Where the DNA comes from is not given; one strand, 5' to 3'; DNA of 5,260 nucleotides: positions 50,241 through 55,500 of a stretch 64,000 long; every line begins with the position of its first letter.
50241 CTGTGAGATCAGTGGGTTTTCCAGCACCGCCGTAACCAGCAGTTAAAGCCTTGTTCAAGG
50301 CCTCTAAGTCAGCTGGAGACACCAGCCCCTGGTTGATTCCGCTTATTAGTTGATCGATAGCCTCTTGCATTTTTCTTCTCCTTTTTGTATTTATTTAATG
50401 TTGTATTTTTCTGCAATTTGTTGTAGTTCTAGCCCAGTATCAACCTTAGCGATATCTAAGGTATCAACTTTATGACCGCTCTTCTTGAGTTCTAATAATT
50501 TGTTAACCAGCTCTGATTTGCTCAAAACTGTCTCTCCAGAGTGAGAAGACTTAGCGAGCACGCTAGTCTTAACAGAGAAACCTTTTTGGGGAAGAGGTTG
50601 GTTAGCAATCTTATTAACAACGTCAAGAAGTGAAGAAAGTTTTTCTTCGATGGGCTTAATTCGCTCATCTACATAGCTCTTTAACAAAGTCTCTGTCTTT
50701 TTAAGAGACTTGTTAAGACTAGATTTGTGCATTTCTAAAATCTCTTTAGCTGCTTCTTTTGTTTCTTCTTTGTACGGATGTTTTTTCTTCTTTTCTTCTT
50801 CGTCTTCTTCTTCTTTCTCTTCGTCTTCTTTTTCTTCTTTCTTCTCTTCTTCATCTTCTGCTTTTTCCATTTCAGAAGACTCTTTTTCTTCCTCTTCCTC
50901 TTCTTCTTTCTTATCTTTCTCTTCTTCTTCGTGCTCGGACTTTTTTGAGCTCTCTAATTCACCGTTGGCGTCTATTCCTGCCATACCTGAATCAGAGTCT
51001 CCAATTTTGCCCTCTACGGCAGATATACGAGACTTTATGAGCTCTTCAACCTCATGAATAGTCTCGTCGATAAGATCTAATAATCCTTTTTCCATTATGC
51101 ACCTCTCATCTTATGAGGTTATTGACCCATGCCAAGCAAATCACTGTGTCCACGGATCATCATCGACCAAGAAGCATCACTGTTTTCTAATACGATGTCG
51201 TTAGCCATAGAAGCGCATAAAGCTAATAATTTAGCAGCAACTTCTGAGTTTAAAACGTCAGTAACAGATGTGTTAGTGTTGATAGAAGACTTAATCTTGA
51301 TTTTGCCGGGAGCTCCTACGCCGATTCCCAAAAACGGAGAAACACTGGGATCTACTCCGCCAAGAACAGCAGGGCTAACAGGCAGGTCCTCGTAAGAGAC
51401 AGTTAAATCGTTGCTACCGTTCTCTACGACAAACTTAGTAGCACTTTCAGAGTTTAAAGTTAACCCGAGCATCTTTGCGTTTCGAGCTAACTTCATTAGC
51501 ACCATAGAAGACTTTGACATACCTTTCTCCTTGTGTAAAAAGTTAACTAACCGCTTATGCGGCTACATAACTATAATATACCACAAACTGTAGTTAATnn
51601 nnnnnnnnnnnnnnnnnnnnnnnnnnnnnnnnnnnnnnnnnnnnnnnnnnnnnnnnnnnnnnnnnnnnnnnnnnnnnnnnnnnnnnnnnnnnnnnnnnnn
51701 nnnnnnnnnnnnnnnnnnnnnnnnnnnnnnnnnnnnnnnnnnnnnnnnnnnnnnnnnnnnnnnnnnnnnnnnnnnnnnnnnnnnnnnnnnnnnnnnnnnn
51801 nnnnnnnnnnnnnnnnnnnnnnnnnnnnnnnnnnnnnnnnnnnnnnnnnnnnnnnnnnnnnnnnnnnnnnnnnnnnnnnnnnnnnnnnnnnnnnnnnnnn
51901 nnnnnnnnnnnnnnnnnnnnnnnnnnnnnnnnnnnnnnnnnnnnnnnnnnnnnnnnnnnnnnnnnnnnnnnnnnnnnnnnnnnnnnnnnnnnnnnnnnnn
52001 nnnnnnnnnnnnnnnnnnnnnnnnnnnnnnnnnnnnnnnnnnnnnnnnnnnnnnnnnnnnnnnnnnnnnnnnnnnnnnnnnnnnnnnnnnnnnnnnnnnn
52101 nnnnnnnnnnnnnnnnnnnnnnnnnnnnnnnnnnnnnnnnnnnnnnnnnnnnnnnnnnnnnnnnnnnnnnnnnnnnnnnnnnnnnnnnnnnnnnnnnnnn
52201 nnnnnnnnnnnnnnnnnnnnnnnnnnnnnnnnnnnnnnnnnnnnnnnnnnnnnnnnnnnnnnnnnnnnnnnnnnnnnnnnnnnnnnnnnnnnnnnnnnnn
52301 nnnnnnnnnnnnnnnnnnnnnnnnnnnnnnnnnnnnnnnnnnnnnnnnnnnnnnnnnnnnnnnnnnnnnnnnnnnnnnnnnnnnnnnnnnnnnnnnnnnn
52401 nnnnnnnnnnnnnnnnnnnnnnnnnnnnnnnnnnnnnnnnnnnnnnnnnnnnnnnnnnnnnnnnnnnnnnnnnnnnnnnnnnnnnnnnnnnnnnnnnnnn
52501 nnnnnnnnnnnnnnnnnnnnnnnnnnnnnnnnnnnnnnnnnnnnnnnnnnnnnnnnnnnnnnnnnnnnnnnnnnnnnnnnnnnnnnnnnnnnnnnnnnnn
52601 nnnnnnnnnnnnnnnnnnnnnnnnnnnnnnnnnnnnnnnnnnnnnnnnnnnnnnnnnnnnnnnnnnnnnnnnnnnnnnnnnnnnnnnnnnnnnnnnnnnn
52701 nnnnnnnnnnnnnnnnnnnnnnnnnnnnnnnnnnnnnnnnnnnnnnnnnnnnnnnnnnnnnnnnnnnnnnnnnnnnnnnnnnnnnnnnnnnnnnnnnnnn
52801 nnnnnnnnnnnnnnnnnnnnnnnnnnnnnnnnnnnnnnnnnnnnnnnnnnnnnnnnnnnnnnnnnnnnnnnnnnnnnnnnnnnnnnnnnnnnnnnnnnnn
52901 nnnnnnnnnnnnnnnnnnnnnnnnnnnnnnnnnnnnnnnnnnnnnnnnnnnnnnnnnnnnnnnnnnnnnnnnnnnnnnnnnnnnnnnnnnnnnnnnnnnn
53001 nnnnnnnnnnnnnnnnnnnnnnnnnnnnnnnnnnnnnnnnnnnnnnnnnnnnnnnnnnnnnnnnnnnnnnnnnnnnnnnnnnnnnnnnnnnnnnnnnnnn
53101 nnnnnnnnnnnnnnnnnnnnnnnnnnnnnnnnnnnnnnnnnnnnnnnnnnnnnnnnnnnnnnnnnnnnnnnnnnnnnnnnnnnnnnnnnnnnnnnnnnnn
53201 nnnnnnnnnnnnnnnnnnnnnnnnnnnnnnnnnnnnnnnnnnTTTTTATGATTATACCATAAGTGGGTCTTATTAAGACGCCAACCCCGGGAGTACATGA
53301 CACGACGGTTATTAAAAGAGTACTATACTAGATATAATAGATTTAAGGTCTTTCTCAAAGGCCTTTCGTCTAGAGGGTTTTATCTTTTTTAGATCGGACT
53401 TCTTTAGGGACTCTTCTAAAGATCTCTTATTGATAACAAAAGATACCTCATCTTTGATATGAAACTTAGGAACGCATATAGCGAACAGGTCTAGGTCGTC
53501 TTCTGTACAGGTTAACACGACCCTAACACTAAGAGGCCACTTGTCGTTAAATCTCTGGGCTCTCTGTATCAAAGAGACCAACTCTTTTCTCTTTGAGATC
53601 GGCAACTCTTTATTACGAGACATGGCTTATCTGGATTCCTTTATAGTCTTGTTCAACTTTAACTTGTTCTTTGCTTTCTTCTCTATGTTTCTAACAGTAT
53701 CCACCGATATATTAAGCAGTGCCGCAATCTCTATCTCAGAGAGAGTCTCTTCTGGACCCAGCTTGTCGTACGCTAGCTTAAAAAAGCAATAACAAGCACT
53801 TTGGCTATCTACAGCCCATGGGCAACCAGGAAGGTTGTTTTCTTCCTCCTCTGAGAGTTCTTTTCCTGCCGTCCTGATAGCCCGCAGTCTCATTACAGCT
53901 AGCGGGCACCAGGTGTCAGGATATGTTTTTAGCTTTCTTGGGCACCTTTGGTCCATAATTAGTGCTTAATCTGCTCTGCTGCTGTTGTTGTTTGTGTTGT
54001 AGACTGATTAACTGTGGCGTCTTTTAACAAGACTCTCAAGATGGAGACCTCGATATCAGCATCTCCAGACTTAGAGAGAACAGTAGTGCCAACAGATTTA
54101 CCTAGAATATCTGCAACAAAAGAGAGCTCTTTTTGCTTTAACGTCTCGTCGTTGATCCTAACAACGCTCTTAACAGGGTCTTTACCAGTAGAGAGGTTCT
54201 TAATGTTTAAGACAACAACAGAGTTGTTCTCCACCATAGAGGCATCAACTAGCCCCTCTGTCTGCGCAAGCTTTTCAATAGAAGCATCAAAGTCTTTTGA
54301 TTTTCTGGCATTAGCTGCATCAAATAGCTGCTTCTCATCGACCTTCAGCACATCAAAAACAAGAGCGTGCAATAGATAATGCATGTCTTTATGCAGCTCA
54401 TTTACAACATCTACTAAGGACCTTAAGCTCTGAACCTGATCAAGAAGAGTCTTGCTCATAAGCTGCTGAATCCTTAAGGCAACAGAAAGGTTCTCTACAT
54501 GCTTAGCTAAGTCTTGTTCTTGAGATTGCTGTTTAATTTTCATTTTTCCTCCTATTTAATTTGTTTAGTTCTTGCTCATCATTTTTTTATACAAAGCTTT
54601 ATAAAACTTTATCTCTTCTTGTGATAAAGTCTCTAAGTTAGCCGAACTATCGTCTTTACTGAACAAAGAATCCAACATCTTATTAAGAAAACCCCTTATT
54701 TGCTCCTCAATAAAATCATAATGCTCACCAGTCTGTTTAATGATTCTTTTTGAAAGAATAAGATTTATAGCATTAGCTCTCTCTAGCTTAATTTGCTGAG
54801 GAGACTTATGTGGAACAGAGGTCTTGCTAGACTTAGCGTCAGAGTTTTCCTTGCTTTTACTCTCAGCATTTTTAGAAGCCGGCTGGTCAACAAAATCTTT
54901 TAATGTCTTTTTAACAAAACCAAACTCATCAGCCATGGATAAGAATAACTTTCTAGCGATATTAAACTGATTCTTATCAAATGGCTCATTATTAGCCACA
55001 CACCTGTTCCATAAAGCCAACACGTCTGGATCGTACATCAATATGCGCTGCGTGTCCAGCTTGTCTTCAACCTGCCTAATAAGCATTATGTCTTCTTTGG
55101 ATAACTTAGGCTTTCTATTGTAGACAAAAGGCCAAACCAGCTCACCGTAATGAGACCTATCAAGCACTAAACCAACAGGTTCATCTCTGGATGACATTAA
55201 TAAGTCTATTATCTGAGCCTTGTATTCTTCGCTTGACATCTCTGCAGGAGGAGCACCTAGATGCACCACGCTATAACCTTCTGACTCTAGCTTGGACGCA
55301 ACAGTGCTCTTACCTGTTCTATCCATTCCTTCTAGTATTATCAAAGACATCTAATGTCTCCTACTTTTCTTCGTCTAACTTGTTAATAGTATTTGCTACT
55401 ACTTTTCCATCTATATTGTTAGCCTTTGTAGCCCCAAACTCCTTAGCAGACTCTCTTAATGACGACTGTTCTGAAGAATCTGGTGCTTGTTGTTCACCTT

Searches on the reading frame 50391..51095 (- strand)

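Call 3: search_protein_families(library=pfam, proteins=[window:50391-51095:-], max_evalue=0.01)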
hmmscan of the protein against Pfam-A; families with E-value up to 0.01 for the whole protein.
window:50391-51095:- (234 aa): 5 families
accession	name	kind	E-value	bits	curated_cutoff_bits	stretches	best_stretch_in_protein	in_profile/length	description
PF04147.17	Nop14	-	0.0035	16.1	34.9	1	48-129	335-417/862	Nop14-like family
PF05764.18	YL1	-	0.0049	17.5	29.2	1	55-204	28-159/239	YL1 nuclear protein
PF06459.17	RR_TM4-6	-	0.0052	17.1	25.1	1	48-118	85-154/277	Ryanodine Receptor TM 4-6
PF05793.18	TFIIF_alpha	-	0.0055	15.8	27.1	1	56-118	287-351/528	Transcription initiation factor IIF, alpha subunit (TFIIF-alpha)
PF02724.19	CDC45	-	0.01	14.6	34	0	48-140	126-218/624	CDC45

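Call 4: search_protein_families(library=phrogs, proteins=[window:50391-51095:-], max_evalue=0.001)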
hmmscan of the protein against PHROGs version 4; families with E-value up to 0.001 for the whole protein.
window:50391-51095:- (234 aa): 1 family
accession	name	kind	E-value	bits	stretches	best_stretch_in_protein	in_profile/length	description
phrog_6216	-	unknown function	4.5e-05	23.4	1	6-169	302-445/545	-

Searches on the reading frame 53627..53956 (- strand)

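Call 3: search_protein_families(library=pfam, proteins=[window:53627-53956:-], max_evalue=0.01)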
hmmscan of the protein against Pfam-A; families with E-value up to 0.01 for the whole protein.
window:53627-53956:- (109 aa): 1 family
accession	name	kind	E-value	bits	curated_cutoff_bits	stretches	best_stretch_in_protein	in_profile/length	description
PF04545.22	Sigma70_r4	-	1.1e-05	25.3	24.1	1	61-100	15-49/50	Sigma-70, region 4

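Call 4: search_protein_families(library=phrogs, proteins=[window:53627-53956:-], max_evalue=0.001)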
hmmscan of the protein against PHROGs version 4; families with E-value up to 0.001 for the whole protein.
window:53627-53956:- (109 aa): 1 family
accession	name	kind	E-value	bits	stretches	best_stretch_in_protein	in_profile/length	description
phrog_351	-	transcription regulation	0.00052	19.7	1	70-102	693-725/928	RNA polymerase sigma factor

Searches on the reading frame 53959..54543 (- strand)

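Call 3: search_protein_families(library=pfam, proteins=[window:53959-54543:-], max_evalue=0.01)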
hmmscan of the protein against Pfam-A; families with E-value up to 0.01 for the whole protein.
window:53959-54543:- (194 aa): 1 family
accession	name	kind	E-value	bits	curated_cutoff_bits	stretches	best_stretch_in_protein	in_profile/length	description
PF00799.26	Gemini_AL1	-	0.0042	17.5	24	1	36-91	30-87/113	Geminivirus Rep catalytic domain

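Call 4: search_protein_families(library=phrogs, proteins=[window:53959-54543:-], max_evalue=0.001)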
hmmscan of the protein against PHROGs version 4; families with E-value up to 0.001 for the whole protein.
window:53959-54543:- (194 aa): 0 families

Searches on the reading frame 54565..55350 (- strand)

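Call 3: search_protein_families(library=pfam, proteins=[window:54565-55350:-], max_evalue=0.01)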
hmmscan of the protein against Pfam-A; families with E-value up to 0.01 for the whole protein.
window:54565-55350:- (261 aa): 0 families

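Call 4: search_protein_families(library=phrogs, proteins=[window:54565-55350:-], max_evalue=0.001)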
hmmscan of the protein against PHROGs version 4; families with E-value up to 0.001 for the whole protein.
window:54565-55350:- (261 aa): 1 family
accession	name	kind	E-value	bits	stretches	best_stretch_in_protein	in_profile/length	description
phrog_761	-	other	0.00012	22.8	1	1-73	19-114/362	thymidylate kinase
